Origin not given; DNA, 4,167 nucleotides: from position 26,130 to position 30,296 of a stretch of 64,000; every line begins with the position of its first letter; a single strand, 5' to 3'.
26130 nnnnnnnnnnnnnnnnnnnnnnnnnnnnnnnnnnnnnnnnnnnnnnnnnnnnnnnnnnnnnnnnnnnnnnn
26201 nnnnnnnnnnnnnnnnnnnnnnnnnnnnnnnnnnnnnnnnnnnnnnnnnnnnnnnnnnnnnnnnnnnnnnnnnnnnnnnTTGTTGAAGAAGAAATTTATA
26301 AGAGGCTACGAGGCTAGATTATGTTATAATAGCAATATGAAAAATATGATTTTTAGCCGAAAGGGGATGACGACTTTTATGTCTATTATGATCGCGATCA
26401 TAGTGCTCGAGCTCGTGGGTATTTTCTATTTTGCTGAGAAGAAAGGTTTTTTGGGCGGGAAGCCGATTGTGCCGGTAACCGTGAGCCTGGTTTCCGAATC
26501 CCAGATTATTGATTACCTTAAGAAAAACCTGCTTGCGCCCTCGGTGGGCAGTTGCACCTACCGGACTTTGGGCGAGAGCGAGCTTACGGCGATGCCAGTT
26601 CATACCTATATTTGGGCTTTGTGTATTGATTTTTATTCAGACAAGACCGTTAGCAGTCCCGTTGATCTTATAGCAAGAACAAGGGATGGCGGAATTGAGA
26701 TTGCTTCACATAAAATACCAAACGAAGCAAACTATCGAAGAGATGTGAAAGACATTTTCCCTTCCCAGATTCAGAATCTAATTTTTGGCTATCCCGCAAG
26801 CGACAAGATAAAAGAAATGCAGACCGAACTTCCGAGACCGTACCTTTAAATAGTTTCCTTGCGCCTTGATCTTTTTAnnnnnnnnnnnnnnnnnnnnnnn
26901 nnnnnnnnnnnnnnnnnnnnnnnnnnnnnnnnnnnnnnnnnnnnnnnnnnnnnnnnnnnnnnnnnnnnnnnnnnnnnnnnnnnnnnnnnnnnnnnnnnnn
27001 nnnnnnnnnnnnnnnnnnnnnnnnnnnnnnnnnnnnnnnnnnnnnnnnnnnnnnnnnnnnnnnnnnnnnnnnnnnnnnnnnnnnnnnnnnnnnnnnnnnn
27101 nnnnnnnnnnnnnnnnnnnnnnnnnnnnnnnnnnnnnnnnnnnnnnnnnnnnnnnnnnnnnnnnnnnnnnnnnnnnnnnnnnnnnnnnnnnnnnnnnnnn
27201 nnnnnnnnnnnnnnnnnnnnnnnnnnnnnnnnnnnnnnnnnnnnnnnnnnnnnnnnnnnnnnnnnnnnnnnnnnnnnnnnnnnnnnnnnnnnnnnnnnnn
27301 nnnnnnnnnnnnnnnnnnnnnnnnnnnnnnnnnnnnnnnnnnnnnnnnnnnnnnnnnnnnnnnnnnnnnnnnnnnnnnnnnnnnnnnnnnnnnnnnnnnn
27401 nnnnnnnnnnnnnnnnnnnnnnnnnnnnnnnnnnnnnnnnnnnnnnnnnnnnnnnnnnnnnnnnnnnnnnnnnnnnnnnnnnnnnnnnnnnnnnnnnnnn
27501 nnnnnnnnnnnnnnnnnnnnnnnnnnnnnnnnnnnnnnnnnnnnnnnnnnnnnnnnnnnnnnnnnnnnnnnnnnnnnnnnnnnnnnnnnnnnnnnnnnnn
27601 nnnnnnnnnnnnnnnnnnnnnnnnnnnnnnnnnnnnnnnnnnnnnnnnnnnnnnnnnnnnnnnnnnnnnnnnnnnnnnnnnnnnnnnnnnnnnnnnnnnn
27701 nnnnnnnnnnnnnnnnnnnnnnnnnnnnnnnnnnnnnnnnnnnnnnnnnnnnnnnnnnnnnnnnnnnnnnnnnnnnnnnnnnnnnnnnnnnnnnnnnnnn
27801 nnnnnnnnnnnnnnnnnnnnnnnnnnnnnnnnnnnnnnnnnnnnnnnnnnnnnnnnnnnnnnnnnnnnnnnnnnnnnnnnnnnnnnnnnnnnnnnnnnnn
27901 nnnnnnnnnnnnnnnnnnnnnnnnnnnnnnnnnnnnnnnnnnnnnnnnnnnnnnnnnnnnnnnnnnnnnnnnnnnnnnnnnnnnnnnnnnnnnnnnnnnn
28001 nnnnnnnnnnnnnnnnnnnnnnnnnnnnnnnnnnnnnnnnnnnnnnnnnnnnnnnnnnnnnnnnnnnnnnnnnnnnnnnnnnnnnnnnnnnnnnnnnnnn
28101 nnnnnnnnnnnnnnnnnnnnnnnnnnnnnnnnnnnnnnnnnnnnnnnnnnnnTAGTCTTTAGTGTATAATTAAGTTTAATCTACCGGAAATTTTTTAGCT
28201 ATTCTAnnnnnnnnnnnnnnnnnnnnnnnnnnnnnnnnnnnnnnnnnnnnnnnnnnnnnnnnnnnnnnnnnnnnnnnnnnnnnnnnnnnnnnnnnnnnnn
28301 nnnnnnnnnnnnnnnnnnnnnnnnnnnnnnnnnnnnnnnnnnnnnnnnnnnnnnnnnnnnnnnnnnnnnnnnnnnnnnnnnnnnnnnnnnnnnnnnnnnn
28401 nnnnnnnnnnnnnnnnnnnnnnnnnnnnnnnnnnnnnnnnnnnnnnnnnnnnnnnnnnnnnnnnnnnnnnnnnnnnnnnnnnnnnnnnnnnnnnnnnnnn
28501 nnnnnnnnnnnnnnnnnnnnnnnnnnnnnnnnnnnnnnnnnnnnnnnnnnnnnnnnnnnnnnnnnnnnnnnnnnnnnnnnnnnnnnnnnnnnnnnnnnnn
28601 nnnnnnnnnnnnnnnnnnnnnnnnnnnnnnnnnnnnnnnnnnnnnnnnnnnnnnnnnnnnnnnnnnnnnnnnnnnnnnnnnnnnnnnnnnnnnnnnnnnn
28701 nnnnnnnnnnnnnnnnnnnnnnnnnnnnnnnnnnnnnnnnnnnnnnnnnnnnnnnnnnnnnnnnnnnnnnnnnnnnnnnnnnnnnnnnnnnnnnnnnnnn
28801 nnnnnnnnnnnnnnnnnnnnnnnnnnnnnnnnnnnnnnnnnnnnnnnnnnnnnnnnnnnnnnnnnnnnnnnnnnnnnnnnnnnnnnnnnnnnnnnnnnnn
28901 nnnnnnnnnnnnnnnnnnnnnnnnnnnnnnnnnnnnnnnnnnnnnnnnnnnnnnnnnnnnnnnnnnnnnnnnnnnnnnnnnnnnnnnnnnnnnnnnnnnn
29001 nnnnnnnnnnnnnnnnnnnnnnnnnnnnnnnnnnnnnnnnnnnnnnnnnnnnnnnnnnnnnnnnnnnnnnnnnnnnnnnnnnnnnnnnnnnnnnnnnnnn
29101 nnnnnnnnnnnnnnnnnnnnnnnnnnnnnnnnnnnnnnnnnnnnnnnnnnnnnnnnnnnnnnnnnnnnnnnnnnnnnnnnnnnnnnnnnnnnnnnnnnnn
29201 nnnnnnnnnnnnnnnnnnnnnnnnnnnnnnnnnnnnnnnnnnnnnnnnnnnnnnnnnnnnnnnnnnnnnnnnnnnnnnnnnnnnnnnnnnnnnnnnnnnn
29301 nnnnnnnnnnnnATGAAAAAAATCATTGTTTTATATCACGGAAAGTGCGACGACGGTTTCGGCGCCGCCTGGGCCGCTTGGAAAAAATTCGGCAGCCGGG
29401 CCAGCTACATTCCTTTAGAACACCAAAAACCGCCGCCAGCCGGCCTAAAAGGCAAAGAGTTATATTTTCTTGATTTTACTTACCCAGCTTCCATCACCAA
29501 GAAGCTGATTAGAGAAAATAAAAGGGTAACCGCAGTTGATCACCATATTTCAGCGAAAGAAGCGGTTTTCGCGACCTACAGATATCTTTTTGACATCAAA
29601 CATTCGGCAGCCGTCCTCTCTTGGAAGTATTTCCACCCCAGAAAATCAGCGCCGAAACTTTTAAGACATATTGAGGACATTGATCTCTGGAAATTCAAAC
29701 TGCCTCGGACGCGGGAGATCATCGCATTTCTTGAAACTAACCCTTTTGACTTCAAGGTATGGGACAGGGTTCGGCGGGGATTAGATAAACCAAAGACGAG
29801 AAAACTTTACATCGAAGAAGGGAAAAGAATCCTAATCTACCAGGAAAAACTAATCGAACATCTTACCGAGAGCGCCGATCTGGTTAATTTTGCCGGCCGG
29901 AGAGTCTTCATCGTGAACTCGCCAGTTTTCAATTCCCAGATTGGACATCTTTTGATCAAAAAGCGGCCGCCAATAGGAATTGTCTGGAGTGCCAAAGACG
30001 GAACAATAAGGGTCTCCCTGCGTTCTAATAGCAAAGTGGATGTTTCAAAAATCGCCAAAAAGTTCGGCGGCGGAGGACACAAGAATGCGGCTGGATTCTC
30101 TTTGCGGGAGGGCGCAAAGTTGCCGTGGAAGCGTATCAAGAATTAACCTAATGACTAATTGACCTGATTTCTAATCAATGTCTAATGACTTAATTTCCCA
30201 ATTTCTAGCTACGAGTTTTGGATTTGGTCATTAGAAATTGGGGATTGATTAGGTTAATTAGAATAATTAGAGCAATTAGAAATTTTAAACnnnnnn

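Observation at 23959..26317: TraD/VirD4-type coupling ATPase disrupted by a single +1 frameshift in a T-run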

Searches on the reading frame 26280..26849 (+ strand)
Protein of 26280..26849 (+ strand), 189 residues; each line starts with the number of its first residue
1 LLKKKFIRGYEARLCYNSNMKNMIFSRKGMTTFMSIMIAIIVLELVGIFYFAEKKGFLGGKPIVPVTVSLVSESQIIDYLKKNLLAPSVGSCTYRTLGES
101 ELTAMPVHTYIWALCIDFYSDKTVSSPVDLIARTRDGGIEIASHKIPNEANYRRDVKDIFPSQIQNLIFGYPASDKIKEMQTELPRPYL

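Call 6: search_protein_families(library=pfam, proteins=[window:26280-26849:+], max_evalue=0.01)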
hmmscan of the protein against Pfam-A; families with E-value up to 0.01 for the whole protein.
window:26280-26849:+ (189 aa): 0 families

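Call 30: find_encoding_contigs(protein=window:26337-26849:+, flank=5000, max_places=10)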
Protein window:26337-26849:+ (170 aa): 1 contig read that carries it; 1 place shown.
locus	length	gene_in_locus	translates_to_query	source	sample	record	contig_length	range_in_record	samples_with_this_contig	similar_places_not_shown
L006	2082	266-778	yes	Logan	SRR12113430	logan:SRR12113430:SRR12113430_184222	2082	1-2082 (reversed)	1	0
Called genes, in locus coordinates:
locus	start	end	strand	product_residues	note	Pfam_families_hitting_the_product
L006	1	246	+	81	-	?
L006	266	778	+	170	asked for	-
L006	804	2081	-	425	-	PF01266:DAO (faint), PF07992:Pyr_redox_2, PF00070:Pyr_redox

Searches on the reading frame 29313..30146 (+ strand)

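Call 21: search_protein_families(library=pfam, proteins=[window:29313-30146:+], max_evalue=0.001)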
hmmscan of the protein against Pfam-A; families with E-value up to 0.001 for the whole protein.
window:29313-30146:+ (277 aa): 1 family
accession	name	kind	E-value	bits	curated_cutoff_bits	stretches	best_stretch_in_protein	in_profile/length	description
PF02272.25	DHHA1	-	1.9e-11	44.8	25.9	1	212-269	24-88/102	DHHA1 domain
